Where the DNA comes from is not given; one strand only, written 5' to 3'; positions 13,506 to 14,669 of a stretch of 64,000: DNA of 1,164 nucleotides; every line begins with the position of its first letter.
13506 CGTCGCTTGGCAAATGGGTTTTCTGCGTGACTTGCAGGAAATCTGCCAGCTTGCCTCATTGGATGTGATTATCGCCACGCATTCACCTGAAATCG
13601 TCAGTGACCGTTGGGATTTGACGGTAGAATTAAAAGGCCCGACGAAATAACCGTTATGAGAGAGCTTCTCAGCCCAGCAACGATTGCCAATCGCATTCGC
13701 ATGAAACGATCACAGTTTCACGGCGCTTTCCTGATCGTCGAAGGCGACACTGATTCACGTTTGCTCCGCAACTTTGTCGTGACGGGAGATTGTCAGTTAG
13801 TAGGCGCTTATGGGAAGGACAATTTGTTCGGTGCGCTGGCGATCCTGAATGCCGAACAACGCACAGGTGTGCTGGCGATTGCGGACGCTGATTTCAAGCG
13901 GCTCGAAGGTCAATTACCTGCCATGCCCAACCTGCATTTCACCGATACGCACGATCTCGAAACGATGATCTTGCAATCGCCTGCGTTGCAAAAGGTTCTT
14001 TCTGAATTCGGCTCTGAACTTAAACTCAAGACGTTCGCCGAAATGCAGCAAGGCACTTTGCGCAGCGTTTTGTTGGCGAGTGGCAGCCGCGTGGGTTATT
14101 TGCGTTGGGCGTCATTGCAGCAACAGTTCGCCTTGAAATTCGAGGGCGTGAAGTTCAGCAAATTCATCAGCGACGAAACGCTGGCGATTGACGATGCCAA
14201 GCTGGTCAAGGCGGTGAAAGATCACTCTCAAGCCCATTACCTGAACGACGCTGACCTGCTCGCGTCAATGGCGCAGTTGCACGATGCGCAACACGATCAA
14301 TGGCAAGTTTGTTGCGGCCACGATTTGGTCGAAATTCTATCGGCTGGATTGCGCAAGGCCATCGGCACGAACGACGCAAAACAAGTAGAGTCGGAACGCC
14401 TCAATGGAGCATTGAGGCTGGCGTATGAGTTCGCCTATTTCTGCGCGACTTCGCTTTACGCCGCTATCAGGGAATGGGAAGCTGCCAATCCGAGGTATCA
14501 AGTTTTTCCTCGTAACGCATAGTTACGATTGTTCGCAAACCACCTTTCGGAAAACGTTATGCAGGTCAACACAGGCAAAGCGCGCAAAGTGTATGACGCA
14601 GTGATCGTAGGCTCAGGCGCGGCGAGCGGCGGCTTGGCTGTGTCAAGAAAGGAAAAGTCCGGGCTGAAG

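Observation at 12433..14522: PARIS-like two-gene defense module: ABC ATPase (AriA-like) plus DUF4435/TOPRIM protein (AriB-like) in an AT-rich islet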

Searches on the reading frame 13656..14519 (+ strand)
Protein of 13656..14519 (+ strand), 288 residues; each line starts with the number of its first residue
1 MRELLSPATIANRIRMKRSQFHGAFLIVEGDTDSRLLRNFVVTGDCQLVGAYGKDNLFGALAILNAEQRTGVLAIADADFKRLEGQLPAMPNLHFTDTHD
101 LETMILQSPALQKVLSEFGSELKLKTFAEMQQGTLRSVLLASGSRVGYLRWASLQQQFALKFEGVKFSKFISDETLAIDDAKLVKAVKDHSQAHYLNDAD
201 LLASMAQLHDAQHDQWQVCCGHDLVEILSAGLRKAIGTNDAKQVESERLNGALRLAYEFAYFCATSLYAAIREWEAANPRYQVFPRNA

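Call 5: search_protein_families(library=pfam, proteins=[window:13656-14519:+], max_evalue=0.01)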
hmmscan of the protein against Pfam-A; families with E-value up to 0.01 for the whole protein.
window:13656-14519:+ (288 aa): 1 family
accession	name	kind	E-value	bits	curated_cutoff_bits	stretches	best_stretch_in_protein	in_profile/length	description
PF14491.11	DUF4435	-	1.6e-11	44.9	27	1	28-238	7-231/238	Protein of unknown function (DUF4435)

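Call 6: search_protein_families(library=padloc, proteins=[window:13656-14519:+], max_evalue=0.01)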
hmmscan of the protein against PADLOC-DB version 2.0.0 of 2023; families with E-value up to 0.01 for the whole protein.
window:13656-14519:+ (288 aa): 2 families
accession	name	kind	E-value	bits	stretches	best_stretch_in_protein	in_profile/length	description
PDLC02983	AriB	-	1.9e-19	68.7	1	24-242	3-233/236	-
PDLC02358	Old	-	0.0034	14.2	1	20-82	382-451/578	Old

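Call 7: search_protein_families(library=ncbifam, proteins=[window:13656-14519:+], max_evalue=0.01)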
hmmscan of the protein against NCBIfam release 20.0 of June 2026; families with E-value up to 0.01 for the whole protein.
window:13656-14519:+ (288 aa): 0 families

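Call 9: search_solved_structures(query=window:13656-14519:+, max_evalue=1, show_alignments=3)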
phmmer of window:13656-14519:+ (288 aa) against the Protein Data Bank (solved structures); distinct sequences matched with E-value up to 1: 0.

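Call 10: find_homologous_proteins(query=window:13656-14519:+, max_evalue=0.001)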
Query window:13656-14519:+ (288 aa): 1091 proteins with E <= 0.001 among 2677 candidates; the best 120 are listed.
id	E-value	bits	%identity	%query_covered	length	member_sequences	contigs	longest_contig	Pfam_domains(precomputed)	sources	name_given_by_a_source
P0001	4.8e-187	638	100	100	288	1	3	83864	PF14491.12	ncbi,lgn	-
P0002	1.0e-153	528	83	100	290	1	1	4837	PF14491.12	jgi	jgi:hypothetical protein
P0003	8.5e-140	483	78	100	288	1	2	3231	PF14491.12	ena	-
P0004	1.7e-112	393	62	99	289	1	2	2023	PF14491.12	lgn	-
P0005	1.7e-110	387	64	99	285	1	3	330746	PF14491.12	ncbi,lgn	-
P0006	4.8e-108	379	61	99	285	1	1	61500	PF14491.12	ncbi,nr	ncbi:MAG: DUF4435 domain-containing protein [Acidobacteriota bacterium]|nr:DUF4435 domain-containing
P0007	6.1e-108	378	62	99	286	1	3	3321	PF14491.12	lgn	-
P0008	1.9e-107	377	63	100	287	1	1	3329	PF14491.12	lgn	-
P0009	1.0e-106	374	60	99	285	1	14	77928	PF14491.12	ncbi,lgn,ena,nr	ncbi:MAG: DUF4435 domain-containing protein [Acidobacteria bacterium]|nr:DUF4435 domain-containing p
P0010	1.2e-103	364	60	100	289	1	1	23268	PF14491.12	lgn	-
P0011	2.8e-101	356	56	99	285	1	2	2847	PF14491.12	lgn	-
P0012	3.3e-90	320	52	99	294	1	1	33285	PF14491.12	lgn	-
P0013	6.9e-89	316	54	99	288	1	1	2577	PF14491.12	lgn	-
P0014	1.3e-86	308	51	99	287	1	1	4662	PF14491.12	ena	-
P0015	4.4e-86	307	52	99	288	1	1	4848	PF14491.12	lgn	-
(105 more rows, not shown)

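Call 13: search_solved_structures(query=A1, max_evalue=1, show_alignments=2)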
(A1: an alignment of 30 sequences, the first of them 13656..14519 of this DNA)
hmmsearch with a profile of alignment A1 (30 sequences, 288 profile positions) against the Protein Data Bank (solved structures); distinct sequences matched with E-value up to 1: 2.
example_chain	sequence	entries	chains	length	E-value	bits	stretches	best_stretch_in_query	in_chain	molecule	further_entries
6wvs_A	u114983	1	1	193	0.0012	21.2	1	32-113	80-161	DeNovoTIM15 hyperstable de novo TIM barrel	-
6tg6_A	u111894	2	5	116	0.58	12.4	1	25-81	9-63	Ribonuclease M5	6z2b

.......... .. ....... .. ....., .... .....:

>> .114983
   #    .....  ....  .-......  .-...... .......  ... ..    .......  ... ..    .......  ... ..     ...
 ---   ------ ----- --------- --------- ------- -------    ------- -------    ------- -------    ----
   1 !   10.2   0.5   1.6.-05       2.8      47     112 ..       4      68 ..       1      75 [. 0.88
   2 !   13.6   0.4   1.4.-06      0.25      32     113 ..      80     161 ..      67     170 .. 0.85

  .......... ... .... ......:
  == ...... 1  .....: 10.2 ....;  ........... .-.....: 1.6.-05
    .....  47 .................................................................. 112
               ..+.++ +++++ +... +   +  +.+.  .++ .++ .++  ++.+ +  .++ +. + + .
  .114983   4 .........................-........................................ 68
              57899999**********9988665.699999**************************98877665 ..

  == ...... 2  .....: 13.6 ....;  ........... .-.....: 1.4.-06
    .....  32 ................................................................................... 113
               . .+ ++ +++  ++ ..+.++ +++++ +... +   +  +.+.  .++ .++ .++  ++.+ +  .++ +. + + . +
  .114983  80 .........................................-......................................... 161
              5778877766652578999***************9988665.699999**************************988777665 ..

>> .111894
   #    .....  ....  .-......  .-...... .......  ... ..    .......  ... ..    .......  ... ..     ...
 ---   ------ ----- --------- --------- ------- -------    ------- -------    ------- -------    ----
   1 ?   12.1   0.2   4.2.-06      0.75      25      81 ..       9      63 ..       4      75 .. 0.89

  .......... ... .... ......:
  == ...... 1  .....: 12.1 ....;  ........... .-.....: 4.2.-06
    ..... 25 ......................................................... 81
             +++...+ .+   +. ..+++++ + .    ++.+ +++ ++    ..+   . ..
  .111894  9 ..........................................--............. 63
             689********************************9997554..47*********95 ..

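Call 15: find_encoding_contigs(protein=P0001, flank=10000, max_places=3)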
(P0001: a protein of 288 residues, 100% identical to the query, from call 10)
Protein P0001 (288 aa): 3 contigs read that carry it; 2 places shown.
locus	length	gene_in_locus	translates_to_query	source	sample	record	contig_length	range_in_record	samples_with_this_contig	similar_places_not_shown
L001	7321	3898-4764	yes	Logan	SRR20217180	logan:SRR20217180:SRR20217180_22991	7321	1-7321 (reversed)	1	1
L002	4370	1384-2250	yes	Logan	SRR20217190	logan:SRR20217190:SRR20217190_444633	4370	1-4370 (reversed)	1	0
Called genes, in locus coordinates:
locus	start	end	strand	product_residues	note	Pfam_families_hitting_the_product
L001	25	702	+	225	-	PF22741:PTP-NADK, PF03162:Y_phosphatase2, PF22784:PTP-SAK, PF13350:Y_phosphatase3 (faint), PF14566:PTPlike_phytase, PF22785:Tc-R-P, PF00782:DSPc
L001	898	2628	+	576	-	PF00501:AMP-binding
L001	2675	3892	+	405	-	PF13175:AAA_15, PF13476:AAA_23 (faint), PF13304:AAA_21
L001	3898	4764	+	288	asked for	PF14491:DUF4435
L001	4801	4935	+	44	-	-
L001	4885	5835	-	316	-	PF01555:N6_N4_Mtase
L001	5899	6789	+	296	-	PF12844:HTH_19 (weak), PF13560:HTH_31, PF01381:HTH_3, PF13443:HTH_26 (weak)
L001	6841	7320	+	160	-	?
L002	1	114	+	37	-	?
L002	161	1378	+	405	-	PF13175:AAA_15, PF13476:AAA_23 (faint), PF13304:AAA_21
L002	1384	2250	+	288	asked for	PF14491:DUF4435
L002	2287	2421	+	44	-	-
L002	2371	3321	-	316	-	PF01555:N6_N4_Mtase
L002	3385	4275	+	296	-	PF12844:HTH_19 (weak), PF13560:HTH_31, PF01381:HTH_3, PF13443:HTH_26 (weak)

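Call 16: find_encoding_contigs(protein=P0005, flank=8000, max_places=1)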
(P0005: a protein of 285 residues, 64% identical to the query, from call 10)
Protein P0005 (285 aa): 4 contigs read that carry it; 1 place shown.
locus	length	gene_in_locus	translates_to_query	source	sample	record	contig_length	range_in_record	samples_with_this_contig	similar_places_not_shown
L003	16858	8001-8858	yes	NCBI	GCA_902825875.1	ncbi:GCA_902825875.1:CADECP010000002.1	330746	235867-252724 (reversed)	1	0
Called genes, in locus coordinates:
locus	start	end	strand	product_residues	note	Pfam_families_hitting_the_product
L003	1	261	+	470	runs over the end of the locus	PF04230:PS_pyruv_trans (weak)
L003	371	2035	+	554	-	PF00501:AMP-binding, PF23562:AMP-binding_C_3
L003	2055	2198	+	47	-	-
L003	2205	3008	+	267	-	PF00378:ECH_1, PF16113:ECH_2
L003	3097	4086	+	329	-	PF00108:Thiolase_N, PF08545:ACP_syn_III, PF08541:ACP_syn_III_C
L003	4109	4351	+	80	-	PF00550:PP-binding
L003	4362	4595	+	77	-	-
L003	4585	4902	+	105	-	-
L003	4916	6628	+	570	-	PF00501:AMP-binding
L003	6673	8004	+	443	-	PF13175:AAA_15, PF13476:AAA_23 (weak), PF00005:ABC_tran (faint), PF13304:AAA_21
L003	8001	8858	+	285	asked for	PF14491:DUF4435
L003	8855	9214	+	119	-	PF12680:SnoaL_2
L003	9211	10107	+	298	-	PF00781:DAGK_cat, PF19279:YegS_C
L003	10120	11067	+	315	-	PF02653:BPD_transp_2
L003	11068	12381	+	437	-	-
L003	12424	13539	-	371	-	PF00226:DnaJ, PF01556:DnaJ_C, PF15777:Anti-TRAP (faint), PF00684:DnaJ_CXXCXGXG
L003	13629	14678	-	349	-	PF01628:HrcA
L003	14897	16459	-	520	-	PF00144:Beta-lactamase, PF11954:DUF3471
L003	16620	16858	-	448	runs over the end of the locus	PF01546:Peptidase_M20, PF07687:M20_dimer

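Call 17: find_encoding_contigs(protein=P0006, flank=8000, max_places=1)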
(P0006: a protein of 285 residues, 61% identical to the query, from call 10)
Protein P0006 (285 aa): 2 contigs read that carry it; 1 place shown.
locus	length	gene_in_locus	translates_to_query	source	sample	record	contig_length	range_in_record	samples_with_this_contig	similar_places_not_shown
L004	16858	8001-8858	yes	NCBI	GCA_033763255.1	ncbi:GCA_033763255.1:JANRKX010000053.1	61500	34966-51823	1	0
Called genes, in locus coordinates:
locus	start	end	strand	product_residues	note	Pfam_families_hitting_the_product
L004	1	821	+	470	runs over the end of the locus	PF04230:PS_pyruv_trans (weak)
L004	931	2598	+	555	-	PF00501:AMP-binding, PF23562:AMP-binding_C_3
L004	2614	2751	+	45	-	-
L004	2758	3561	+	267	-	PF00378:ECH_1, PF16113:ECH_2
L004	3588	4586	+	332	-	PF00108:Thiolase_N, PF08545:ACP_syn_III, PF08541:ACP_syn_III_C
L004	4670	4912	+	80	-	PF00550:PP-binding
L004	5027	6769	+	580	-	PF00501:AMP-binding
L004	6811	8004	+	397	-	PF13175:AAA_15, PF13304:AAA_21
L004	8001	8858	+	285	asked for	PF14491:DUF4435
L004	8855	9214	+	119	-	PF12680:SnoaL_2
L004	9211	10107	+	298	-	PF00781:DAGK_cat, PF19279:YegS_C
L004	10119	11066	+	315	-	PF02653:BPD_transp_2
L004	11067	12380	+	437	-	-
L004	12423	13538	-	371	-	PF00226:DnaJ, PF01556:DnaJ_C, PF15777:Anti-TRAP (faint), PF00684:DnaJ_CXXCXGXG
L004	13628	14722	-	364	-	PF01628:HrcA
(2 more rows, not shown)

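Call 18: find_encoding_contigs(protein=P0009, flank=8000, max_places=1)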
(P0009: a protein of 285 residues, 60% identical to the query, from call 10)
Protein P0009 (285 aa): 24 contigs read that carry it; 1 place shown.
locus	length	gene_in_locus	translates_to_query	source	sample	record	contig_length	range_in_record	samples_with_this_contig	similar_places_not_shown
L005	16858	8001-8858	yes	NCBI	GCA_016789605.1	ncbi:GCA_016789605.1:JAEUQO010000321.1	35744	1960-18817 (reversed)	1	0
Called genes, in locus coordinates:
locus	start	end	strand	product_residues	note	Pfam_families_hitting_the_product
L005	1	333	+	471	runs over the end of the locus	PF04230:PS_pyruv_trans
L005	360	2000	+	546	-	PF00501:AMP-binding, PF23562:AMP-binding_C_3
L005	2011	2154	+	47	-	-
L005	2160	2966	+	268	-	PF00378:ECH_1, PF16113:ECH_2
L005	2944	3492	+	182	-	-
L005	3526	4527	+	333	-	PF00108:Thiolase_N, PF08545:ACP_syn_III, PF08541:ACP_syn_III_C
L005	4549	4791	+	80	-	PF00550:PP-binding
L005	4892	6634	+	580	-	PF00501:AMP-binding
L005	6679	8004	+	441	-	PF13175:AAA_15, PF13476:AAA_23 (weak), PF00005:ABC_tran (faint), PF13304:AAA_21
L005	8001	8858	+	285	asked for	PF14491:DUF4435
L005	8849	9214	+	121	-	PF12680:SnoaL_2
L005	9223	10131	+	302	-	PF00781:DAGK_cat, PF19279:YegS_C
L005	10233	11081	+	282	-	PF01553:Acyltransferase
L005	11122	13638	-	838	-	PF00501:AMP-binding, PF01553:Acyltransferase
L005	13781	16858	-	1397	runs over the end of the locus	PF00801:PKD, PF18911:PKD_4, PF25021:TEN_NHL (faint), PF01436:NHL (faint), PF08450:SGL (faint), PF01833:TIG (weak)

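Call 19: find_related_loci(query=A1, collection=genome_contigs, flank=8000)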
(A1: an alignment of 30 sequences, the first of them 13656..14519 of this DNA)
Query A1 (288 aa) in genome_contigs; peptide patterns used: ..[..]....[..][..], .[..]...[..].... (x = any residue, [..] = any of these).
264 stretches matched a pattern; 237 encode a relative of the query (tblastn E <= 1e-3); the best 80 are kept; 80 distinct loci.
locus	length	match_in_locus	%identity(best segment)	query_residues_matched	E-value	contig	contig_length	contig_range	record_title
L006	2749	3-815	83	18-288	1e-162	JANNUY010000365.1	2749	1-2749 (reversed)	MAG: Acidobacteriota bacterium isolate VAR_35_concoct_282_sub VAR_35_k141_3504414, whole genome shotgun sequence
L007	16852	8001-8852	64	1-284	2e-118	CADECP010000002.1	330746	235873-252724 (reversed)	MAG: uncultured Acidobacteria bacterium isolate Acidobacteria sp. RBC074 genome assembly, contig: MAG074_2, whole genome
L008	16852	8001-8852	61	1-284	4e-116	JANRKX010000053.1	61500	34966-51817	MAG: Acidobacteriota bacterium isolate bins.235 k141_2471996, whole genome shotgun sequence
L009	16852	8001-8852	60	1-284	3e-114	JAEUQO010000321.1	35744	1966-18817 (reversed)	MAG: Acidobacteria bacterium isolate new MAG-253 k141_1607151, whole genome shotgun sequence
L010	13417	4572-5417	51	1-286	2e-94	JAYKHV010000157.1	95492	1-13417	MAG: Lyngbya sp. isolate 280001 NODE_36865267, whole genome shotgun sequence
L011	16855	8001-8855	52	1-285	2e-93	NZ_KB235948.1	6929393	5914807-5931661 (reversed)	Oscillatoria sp. PCC 10802 Osc10802DRAFT_Contig7.7, whole genome shotgun sequence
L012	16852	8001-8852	51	1-284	2e-92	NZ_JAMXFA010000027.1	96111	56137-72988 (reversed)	Laspinema olomoucense D3b NODE_27_length_96111_cov_99.633234, whole genome shotgun sequence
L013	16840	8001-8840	49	1-284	7e-92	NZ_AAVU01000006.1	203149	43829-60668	Lyngbya sp. PCC 8106 1099428180551, whole genome shotgun sequence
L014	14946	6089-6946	51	1-286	1e-90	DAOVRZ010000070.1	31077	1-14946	MAG TPA_asm: Halanaerobiales bacterium isolate CSMAG_1614 CSMAG_1614_k141_1504050_length_31077_cov_31.0000, whole genome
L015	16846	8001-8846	51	1-284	2e-90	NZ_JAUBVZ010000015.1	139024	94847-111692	Microcoleus sp. A006_D1 NODE_45_length_139024_cov_32.028939, whole genome shotgun sequence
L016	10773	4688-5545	50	1-285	5e-90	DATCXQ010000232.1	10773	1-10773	MAG TPA_asm: Blastocatellia bacterium isolate SMAG_U7443 k141_16709, whole genome shotgun sequence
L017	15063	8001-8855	50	1-285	2e-89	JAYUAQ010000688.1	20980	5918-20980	MAG: Blastocatellia bacterium isolate GFS_6523 GFS_6523_687, whole genome shotgun sequence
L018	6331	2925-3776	51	1-284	3e-89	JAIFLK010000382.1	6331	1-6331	MAG: Chloroflexota bacterium isolate bin_187 scaffold_23357, whole genome shotgun sequence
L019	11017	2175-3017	51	5-284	3e-88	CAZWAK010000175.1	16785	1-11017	MAG TPA_asm: uncultured Heliobacteriaceae bacterium isolate SRP287051_co1_146 genome assembly, contig: NODE_4703_length_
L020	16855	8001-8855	47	1-284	4e-88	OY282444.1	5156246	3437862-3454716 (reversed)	MAG: uncultured Poribacteria bacterium genome assembly, chromosome: 1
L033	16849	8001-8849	47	1-284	9e-85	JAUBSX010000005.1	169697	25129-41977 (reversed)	Microcoleus sp. F4-D5 NODE_11_length_169697_cov_27.905542, whole genome shotgun sequence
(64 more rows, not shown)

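Call 20: predict_structure(alignment_id=A1)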
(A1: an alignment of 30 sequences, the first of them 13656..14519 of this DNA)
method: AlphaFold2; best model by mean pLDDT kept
length: 288 residues; sequences in the alignment: 30
mean_pLDDT: 94.0   pTM: 0.90
mean pLDDT of the five models: 94.0, 93.3, 92.7, 92.7, 90.9
residues with pLDDT >= 90: 258; 70-90: 24; 50-70: 3; < 50: 3
segments of 3 or more residues with pLDDT < 50: none
pLDDT, mean of each block of 10 residues (from residue 1): 77 96 96 93 95 95 96 97 88 97 97 94 93 93 98 95 94 94 98 97 97 96 96 87 92 96 97 96 84
secondary structure, 60 per line:
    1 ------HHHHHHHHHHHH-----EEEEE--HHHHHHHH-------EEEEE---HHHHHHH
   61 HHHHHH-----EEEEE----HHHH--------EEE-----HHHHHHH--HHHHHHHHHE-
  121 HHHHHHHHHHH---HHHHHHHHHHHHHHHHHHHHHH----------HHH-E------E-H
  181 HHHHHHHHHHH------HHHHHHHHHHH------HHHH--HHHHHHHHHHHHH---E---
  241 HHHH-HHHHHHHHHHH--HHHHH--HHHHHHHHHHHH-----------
elements in order: H7-18 E24-28 H31-38 E46-50 H54-66 E72-76 H81-84 E93-95 H101-107 H110-118 H121-131 H135-156 H180-191 H198-208 H215-218 H221-233 H241-244 H246-256 H259-263 H266-277

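Call 23: fold_search(model_id=the predicted structure, library=pdb)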
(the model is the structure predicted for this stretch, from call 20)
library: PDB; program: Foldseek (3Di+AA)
matches with E <= 10: 501; with E <= 0.001: 2
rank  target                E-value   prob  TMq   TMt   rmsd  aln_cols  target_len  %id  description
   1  8ux9_A                6.1e-06  1.00  0.52  0.50   6.3       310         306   14  Asymmetric unit of the PARIS Immune Complex at 3.2 Angstrom Resolution (released 2024-09-18)
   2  8v46_D                2.2e-05  1.00  0.53  0.51   5.8       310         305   16  CryoEM structure of AriA-AriB complex (Form I) (released 2024-06-26)
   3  1jqa                  2.8e-02  0.25  0.20  0.17  20.4       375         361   11  Bacillus stearothermophilus glycerol dehydrogenase complex with glycerol (released 2001-10-03)
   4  6nk8_A                6.1e-02  0.23  0.16  0.23  15.9       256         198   14  C-terminal region of the Burkholderia pseudomallei OLD protein (released 2019-08-07)
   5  5f9h_A                6.1e-02  0.08  0.13  0.08  21.2       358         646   11  Crystal structure of RIG-I helicase-RD in complex with 24-mer 5' triphosphate hairpin RNA (released 2016-01-13)
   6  3nuh_B                1.1e-01  0.14  0.18  0.15  18.4       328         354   11  A domain insertion in E. coli GyrB adopts a novel fold that plays a critical role in gyrase function (released 2010-08-11)
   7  4tsf_E                1.3e-01  0.09  0.15  0.11  21.0       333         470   12  The Pathway of Binding of the Intrinsically Disordered Mitochondrial Inhibitor Protein to F1-ATPase (released 2014-08-06)
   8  6f5d_E                1.8e-01  0.07  0.16  0.10  23.1       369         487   13  Trypanosoma brucei F1-ATPase (released 2018-02-21)
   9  5f98_E                2.1e-01  0.06  0.15  0.08  21.4       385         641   11  Crystal structure of RIG-I in complex with Cap-0 RNA (released 2016-01-13)
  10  5f9h_K                2.2e-01  0.05  0.14  0.08  21.4       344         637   11  Crystal structure of RIG-I helicase-RD in complex with 24-mer 5' triphosphate hairpin RNA (released 2016-01-13)
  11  5f98_K                2.3e-01  0.05  0.14  0.08  21.1       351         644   10  Crystal structure of RIG-I in complex with Cap-0 RNA (released 2016-01-13)
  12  5f9f_C                2.6e-01  0.06  0.14  0.09  21.3       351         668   11  Crystal structure of RIG-I helicase-RD in complex with 24-mer blunt-end hairpin RNA (released 2016-01-13)
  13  5fb3_A                2.7e-01  0.10  0.19  0.16  19.2       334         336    9  Structure of glycerophosphate dehydrogenase in complex with NADPH (released 2016-10-12)
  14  3tbk                  3.0e-01  0.06  0.14  0.10  23.1       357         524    8  Mouse RIG-I ATPase Domain (released 2011-10-26)
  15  5f9h_C                3.2e-01  0.04  0.13  0.08  21.5       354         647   10  Crystal structure of RIG-I helicase-RD in complex with 24-mer 5' triphosphate hairpin RNA (released 2016-01-13)
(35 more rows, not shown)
